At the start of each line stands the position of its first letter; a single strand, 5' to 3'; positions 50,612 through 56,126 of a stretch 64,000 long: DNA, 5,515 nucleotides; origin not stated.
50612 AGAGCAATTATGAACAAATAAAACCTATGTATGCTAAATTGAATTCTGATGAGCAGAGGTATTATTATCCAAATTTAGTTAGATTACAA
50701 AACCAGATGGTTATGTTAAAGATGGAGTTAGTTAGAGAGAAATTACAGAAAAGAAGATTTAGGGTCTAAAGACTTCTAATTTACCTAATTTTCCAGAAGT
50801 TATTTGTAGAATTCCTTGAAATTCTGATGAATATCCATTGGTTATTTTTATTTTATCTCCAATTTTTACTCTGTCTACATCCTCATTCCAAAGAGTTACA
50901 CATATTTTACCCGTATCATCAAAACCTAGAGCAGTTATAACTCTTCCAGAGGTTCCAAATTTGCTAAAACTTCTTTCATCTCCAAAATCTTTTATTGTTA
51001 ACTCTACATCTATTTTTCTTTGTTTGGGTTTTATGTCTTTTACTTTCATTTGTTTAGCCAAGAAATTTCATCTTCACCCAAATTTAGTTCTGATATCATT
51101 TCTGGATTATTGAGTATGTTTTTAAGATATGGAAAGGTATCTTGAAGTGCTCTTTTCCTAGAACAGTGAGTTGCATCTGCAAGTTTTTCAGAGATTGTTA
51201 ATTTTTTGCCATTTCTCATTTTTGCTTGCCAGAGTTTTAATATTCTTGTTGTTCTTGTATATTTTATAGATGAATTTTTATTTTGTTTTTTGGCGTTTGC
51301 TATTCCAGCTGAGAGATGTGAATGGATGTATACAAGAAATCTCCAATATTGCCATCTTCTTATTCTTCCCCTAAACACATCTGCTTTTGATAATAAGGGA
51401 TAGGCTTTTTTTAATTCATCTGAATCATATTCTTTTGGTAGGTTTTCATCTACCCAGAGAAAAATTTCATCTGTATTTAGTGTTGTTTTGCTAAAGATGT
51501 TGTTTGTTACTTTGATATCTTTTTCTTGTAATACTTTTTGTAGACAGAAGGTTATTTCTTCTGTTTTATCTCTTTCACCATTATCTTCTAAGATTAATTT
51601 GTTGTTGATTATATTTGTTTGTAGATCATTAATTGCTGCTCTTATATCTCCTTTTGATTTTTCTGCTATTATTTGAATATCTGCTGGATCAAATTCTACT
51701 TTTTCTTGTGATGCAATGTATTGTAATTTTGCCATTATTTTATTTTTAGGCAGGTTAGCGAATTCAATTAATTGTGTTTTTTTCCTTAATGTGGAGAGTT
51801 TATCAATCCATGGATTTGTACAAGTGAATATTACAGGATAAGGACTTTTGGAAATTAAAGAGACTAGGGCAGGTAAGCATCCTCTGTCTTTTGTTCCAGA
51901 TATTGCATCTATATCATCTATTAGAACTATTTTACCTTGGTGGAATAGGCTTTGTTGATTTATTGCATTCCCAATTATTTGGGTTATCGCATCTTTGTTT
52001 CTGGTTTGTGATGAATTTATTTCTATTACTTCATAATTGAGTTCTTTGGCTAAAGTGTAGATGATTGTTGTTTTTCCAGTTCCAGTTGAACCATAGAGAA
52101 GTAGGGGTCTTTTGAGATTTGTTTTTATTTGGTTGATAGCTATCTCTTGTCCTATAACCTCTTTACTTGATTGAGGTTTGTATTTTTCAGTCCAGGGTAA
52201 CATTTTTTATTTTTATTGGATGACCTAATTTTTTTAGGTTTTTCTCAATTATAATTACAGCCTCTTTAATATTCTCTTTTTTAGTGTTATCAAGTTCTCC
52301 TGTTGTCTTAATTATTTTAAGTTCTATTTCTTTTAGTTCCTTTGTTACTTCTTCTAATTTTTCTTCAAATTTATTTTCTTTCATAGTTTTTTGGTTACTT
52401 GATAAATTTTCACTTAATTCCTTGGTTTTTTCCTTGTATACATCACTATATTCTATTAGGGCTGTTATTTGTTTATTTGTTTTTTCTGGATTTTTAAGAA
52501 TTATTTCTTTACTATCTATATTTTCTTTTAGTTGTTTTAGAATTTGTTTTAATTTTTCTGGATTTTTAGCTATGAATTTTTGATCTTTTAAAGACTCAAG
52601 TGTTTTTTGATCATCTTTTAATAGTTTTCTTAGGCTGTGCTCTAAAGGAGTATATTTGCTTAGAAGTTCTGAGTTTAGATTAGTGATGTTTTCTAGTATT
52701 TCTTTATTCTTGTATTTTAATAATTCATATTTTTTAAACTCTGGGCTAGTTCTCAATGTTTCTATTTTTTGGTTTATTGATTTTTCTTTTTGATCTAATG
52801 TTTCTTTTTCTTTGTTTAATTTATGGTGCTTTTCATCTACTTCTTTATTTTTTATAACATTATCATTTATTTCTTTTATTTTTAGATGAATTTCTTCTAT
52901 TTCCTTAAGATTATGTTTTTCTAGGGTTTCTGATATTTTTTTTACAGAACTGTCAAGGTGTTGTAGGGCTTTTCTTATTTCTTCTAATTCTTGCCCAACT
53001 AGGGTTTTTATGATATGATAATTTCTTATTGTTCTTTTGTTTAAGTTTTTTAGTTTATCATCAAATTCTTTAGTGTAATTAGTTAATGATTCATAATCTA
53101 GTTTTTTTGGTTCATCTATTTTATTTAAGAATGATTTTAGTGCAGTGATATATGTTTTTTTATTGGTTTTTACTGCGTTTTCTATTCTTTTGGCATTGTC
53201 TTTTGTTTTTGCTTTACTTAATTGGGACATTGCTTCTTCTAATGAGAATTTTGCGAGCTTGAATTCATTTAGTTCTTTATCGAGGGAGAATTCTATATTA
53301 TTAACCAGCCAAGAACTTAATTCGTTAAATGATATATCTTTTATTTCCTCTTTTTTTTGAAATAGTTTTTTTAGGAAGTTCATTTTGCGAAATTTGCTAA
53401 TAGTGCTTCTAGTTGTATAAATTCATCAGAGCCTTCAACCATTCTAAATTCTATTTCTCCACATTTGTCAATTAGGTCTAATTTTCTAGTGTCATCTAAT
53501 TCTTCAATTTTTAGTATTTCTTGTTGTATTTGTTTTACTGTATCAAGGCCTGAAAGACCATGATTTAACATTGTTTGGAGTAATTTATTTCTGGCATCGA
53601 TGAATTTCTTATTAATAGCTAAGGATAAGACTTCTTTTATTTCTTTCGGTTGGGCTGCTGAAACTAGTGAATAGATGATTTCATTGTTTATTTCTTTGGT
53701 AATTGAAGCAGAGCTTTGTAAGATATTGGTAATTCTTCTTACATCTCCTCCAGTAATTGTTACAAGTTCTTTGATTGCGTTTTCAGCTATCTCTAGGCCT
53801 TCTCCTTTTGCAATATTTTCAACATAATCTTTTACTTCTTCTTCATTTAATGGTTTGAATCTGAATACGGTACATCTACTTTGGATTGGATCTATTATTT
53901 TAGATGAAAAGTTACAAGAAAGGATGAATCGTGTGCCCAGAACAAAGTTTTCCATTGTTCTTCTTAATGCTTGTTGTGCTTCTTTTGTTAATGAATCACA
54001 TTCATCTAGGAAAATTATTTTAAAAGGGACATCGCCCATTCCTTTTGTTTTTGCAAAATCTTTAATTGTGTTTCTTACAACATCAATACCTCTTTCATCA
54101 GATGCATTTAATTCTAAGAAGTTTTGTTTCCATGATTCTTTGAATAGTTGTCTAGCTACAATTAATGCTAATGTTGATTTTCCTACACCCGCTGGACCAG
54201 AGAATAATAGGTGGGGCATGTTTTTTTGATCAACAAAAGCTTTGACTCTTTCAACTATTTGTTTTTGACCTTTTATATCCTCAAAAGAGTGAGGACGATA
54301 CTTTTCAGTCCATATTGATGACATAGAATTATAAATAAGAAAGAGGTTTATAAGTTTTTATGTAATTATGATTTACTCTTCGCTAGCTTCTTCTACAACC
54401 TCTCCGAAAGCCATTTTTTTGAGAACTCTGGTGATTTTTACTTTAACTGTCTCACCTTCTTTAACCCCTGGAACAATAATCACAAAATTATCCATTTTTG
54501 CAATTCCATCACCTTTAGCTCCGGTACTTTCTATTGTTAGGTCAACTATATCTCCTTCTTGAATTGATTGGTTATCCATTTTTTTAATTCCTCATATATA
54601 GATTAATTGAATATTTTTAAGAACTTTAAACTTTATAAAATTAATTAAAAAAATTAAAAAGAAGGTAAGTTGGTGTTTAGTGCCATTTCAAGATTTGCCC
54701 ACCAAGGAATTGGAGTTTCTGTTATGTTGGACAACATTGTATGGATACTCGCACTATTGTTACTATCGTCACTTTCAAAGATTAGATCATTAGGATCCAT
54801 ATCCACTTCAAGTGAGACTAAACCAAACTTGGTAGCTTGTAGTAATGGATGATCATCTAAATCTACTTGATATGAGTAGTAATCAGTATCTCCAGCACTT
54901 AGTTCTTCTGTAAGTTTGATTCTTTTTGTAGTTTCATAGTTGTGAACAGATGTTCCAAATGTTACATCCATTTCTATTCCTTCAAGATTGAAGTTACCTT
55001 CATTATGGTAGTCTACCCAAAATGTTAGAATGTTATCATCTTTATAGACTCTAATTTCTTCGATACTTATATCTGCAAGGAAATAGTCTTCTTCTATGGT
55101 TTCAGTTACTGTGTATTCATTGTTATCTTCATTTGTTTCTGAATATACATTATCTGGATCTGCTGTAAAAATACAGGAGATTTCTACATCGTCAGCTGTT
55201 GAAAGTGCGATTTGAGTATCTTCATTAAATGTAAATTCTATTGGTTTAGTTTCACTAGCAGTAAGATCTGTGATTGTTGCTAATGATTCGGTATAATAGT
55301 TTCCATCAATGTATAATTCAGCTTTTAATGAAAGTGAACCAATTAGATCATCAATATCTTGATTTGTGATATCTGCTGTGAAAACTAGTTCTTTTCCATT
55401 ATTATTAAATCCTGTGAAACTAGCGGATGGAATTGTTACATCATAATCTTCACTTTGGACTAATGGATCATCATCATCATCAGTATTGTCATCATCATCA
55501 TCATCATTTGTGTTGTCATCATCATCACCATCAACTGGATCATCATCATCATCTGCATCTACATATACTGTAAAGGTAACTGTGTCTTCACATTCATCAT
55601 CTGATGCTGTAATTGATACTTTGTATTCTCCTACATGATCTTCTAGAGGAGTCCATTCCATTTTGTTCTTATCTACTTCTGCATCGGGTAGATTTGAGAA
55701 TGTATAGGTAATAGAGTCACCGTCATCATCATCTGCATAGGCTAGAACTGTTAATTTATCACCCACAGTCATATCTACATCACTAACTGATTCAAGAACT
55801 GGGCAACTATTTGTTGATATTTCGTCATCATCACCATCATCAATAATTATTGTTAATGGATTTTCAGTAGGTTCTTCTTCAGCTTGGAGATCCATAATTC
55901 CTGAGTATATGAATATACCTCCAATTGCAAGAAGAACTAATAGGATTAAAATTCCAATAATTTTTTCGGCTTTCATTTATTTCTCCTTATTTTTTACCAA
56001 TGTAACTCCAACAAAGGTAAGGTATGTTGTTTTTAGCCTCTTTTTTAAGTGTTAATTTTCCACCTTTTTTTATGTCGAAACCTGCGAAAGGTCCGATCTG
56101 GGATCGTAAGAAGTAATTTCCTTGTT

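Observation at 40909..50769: HTH regulator + giant adhesin + 4-TM partner sharing a membrane-proximal double-Ig module: candidate undescribed surface system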

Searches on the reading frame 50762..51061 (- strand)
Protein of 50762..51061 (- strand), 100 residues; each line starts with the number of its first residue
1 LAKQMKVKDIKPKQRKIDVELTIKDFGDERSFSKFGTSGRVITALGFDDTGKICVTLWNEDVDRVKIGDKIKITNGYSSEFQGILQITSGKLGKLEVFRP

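Call 29: search_protein_families(library=pfam, proteins=[window:50762-51061:-], max_evalue=0.001)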
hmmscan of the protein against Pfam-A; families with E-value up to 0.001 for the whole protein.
window:50762-51061:- (100 aa): 1 family
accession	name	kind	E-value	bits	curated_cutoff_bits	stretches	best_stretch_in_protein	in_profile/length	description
PF21473.3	Ssb-like_OB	-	3.7e-06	27.5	24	1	36-97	36-97/97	Single-stranded DNA binding protein Ssb-like, OB fold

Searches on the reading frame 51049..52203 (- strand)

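Call 29: search_protein_families(library=pfam, proteins=[window:51049-52203:-], max_evalue=0.001)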
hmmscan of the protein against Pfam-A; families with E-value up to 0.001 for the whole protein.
window:51049-52203:- (385 aa): 14 families
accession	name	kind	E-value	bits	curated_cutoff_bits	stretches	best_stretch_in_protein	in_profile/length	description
PF00004.35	AAA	-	2.6e-14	54.2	21.2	1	34-131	1-111/131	ATPase family associated with various cellular activities (AAA)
PF21960.2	RCF1-5-like_lid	-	3.1e-08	33.9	27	1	159-196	2-40/43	RCF1/5-like, AAA+ ATPase lid domain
PF03215.21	Rad17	-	1.1e-06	29.2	23.8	1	3-71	8-86/186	Rad17 P-loop domain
PF00910.28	RNA_helicase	-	1.3e-06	29.3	21.5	1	35-125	2-83/105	RNA helicase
PF13173.12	AAA_14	-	1.3e-06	28.9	27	1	32-105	3-78/129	AAA domain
PF07728.20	AAA_5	-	1.7e-06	28.6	22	1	33-118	1-91/139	AAA domain (dynein-related subfamily)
PF12775.13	AAA_7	-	2.5e-06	27.6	25.8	1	29-85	31-90/181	P-loop containing dynein motor region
PF13401.12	AAA_22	-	4.3e-06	27.5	27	0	31-82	5-59/130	AAA domain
PF25361.1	AAA_lid_RFC1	-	4.8e-06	26.4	34.9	1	154-208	2-56/59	RFC1-like, AAA+ ATPase lid domain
PF13191.12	AAA_16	-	0.00014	22.9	32.6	1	23-76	16-72/167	AAA ATPase domain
PF22608.2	DNAX_ATPase_lid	-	0.00026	21.2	27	0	156-190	2-36/49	DNA polymerase III clamp loader subunit, ATPase lid domain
PF25199.1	nSTAND_NTPase5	-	0.00079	19.7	34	0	27-102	37-109/145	Novel STAND NTPase 5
PF25201.1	nSTAND6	-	0.00081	19.9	27.7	0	18-74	3-64/148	Novel STAND NTPase 6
PF03193.22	RsgA_GTPase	-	0.00098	19.4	30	0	21-71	95-146/174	RsgA GTPase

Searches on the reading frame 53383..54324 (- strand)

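Call 29: search_protein_families(library=pfam, proteins=[window:53383-54324:-], max_evalue=0.001)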
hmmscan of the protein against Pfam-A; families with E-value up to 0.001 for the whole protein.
window:53383-54324:- (314 aa): 14 families
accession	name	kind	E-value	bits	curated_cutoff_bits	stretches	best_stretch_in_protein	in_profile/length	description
PF08542.16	Rep_fac_C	-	4.2e-20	72.4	23.6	1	225-310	2-87/88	Replication factor C C-terminal domain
PF00004.35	AAA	-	1.9e-16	61.1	21.2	1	39-158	1-130/131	ATPase family associated with various cellular activities (AAA)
PF13177.12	DNA_pol3_delta2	-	2.8e-13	50.6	27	1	79-159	82-160/161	DNA polymerase III, delta subunit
PF05496.18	RuvB_N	-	4.9e-10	39.8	27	1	10-129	2-113/159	Holliday junction DNA helicase RuvB P-loop domain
PF25361.1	AAA_lid_RFC1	-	1e-09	38.2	34.9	1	162-212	2-52/59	RFC1-like, AAA+ ATPase lid domain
PF03215.21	Rad17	-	2.8e-06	27.8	23.8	1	4-62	8-71/186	Rad17 P-loop domain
PF13173.12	AAA_14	-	5.8e-06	26.8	27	1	39-163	5-127/129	AAA domain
PF04851.21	ResIII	-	1.7e-05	25.2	22.5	1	18-93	6-76/164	Type III restriction enzyme, res subunit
PF01078.27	Mg_chelatase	-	2e-05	24.6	20.3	0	14-73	2-58/207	Magnesium chelatase, subunit ChlI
PF07724.20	AAA_2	-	0.00014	22.4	27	1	38-129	5-104/166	AAA domain (Cdc48 subfamily)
PF13191.12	AAA_16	-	0.00016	22.7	32.6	0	25-63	10-51/167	AAA ATPase domain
PF20720.3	nSTAND3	-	0.00028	21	27.2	1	28-73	11-52/155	Novel STAND NTPase 3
PF25199.1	nSTAND_NTPase5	-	0.00032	21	34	1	21-138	26-133/145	Novel STAND NTPase 5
PF16193.11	AAA_assoc_2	-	0.00065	20.3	34.3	0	175-217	3-45/81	AAA C-terminal domain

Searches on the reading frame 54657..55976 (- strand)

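Call 29: search_protein_families(library=pfam, proteins=[window:54657-55976:-], max_evalue=0.001)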
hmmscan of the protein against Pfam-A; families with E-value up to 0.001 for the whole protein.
window:54657-55976:- (440 aa): 1 family
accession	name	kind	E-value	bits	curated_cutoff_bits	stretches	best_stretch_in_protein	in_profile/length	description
PF07705.17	CARDB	-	1.3e-10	41.9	22.7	1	192-289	16-100/101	CARDB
